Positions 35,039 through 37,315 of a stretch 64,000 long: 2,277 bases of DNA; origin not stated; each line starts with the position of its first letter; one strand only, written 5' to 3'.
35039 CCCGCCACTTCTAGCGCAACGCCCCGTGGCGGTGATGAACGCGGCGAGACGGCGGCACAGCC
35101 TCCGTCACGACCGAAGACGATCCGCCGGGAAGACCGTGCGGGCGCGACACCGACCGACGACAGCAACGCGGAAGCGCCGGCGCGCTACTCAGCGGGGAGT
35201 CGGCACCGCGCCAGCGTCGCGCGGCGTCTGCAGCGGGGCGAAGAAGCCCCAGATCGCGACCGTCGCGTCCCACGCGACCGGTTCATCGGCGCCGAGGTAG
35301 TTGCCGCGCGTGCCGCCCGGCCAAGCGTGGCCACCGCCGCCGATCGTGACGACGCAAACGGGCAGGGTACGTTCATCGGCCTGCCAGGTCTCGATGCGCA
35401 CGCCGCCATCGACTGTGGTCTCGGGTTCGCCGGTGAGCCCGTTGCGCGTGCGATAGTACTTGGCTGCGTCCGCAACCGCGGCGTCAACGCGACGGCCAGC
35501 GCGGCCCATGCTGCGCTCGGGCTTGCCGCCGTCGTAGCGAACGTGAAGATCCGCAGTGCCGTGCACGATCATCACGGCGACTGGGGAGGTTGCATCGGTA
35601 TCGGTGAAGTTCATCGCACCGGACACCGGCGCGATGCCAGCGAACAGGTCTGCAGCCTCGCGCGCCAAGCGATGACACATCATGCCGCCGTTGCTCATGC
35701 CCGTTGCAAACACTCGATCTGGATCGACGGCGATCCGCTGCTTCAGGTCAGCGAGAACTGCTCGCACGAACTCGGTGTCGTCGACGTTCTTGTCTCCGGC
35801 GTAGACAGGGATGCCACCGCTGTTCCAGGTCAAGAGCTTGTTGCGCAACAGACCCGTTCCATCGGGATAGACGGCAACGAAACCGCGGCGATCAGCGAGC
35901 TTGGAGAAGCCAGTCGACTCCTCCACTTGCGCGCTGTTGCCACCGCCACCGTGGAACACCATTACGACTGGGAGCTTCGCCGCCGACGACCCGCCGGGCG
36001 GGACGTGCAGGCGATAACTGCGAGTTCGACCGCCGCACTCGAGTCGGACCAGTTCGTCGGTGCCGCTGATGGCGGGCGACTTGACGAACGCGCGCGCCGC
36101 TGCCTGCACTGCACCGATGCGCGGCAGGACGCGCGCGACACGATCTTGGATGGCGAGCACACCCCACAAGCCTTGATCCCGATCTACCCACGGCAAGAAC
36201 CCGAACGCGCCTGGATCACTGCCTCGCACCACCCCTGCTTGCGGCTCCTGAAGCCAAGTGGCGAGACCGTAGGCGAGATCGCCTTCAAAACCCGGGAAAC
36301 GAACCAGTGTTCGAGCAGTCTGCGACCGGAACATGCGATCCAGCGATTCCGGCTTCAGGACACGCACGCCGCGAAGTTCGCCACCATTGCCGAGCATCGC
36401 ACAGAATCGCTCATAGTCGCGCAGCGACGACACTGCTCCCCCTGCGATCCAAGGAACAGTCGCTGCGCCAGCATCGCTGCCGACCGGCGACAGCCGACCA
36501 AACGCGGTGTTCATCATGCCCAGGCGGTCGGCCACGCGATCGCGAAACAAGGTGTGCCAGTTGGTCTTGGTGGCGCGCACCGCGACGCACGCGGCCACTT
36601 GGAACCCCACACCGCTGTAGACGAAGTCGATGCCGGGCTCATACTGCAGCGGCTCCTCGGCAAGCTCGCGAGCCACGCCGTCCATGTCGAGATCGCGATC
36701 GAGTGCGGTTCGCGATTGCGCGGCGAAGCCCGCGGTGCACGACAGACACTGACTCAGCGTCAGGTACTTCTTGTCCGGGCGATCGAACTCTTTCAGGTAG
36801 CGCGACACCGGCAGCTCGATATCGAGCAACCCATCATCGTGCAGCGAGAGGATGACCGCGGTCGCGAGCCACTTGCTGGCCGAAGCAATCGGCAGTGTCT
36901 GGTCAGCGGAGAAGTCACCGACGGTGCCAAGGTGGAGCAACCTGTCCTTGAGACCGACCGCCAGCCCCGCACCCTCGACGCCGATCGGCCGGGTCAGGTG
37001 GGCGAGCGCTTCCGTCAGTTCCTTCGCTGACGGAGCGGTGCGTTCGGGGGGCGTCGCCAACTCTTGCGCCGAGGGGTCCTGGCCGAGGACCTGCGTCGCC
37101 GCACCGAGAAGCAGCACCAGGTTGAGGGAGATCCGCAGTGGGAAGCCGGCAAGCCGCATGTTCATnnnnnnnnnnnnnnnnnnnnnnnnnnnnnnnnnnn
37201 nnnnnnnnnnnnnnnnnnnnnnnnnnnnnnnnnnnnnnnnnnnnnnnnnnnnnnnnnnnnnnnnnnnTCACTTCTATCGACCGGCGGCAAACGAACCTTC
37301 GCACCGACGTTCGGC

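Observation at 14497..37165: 22.7-kb same-strand locus: complete TonB2/Ttp-type motor + CarboxypepD_reg receptor coupled to five uncharacterised exported proteins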

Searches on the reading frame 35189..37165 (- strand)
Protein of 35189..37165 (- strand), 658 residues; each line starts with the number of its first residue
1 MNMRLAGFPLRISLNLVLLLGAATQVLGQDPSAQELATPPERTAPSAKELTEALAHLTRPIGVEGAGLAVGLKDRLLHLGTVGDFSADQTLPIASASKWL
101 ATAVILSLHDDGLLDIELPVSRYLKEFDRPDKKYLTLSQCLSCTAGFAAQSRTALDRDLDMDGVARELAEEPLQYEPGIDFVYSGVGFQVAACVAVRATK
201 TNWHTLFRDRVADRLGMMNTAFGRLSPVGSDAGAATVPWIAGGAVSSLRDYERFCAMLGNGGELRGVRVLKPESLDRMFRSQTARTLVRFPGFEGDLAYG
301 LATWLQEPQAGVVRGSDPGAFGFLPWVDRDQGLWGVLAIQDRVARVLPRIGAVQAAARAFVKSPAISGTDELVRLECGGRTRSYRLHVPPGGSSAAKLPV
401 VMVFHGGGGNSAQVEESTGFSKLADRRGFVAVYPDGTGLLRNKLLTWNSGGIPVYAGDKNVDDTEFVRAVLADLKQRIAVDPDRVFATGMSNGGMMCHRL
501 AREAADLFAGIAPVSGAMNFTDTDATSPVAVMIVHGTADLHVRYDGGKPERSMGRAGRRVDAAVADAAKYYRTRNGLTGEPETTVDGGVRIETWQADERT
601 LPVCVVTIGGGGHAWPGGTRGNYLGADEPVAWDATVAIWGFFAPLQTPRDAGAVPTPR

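Call 5: search_protein_families(library=pfam, proteins=[window:35189-37165:-], max_evalue=0.01)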
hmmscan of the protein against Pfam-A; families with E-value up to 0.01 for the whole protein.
window:35189-37165:- (658 aa): 8 families
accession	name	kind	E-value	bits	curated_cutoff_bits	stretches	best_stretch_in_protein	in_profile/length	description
PF00144.29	Beta-lactamase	-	4e-35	122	27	1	62-340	13-309/329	Beta-lactamase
PF10503.15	Esterase_PHB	-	2.9e-11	43.4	23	1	383-534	2-148/219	Esterase PHB depolymerase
PF00326.27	Peptidase_S9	-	1.6e-08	34.8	22.6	1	426-526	12-107/213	Prolyl oligopeptidase family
PF01738.24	DLH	-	0.00013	22.1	21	1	393-543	8-158/217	Dienelactone hydrolase family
PF00561.26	Abhydrolase_1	-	0.00036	20.7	25.8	1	399-542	1-128/245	alpha/beta hydrolase fold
PF00756.26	Esterase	-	0.00078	19.7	22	1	380-554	6-198/251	Putative esterase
PF02129.25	Peptidase_S15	-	0.001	19.3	23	1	388-536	11-148/262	X-Pro dipeptidyl-peptidase (S15 family)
PF07859.19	Abhydrolase_3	-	0.0036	17.5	25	0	464-518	52-110/210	alpha/beta hydrolase fold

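Call 16: search_protein_families(library=ncbifam, proteins=[window:35189-37165:-], max_evalue=0.01)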
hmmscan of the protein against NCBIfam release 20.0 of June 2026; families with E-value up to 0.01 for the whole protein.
window:35189-37165:- (658 aa): 9 families
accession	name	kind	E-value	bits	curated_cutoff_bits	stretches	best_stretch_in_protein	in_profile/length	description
NF050058.1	e_dPHAscl_type1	hypoth_equivalog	5.7e-47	160.5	150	1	377-642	3-276/276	extracellular catalytic domain type 1 short-chain-length polyhydroxyalkanoate depolymerase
TIGR01840.1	esterase_phb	subfamily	1e-17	64.4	107.85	1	386-533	3-145/213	PHB depolymerase family esterase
NF038269.1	lipase_LipE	equivalog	1.8e-12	47.1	750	2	89-223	86-223/407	lipase LipE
NF052353.1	EstBLacLipLMycb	equivalog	2.8e-12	46.3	650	1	84-234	68-217/420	esterase/beta-lactamase LipL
NF007943.0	PRK10662.1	equivalog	1.5e-07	30.4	266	1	88-222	82-224/380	D-alanyl-D-alanine-carboxypeptidase/endopeptidase AmpH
NF052559.1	MthAcHydAcmB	equivalog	3.4e-06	26.1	550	0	80-223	49-214/391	methyl acetate hydrolase AcmB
NF050057.1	e_dPHAmcl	equivalog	4e-06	26.3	270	1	380-517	29-172/252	extracellular medium-chain-length polyhydroxyalkanoate depolymerase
NF002968.0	PRK03642.1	equivalog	0.0026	16.6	385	1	92-225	99-245/432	penicillin binding protein PBP4B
NF050059.1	e_dPHAscl_type2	hypoth_equivalog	0.0086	15.5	280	0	386-436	209-263/305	extracellular catalytic domain type 2 short-chain-length polyhydroxyalkanoate depolymerase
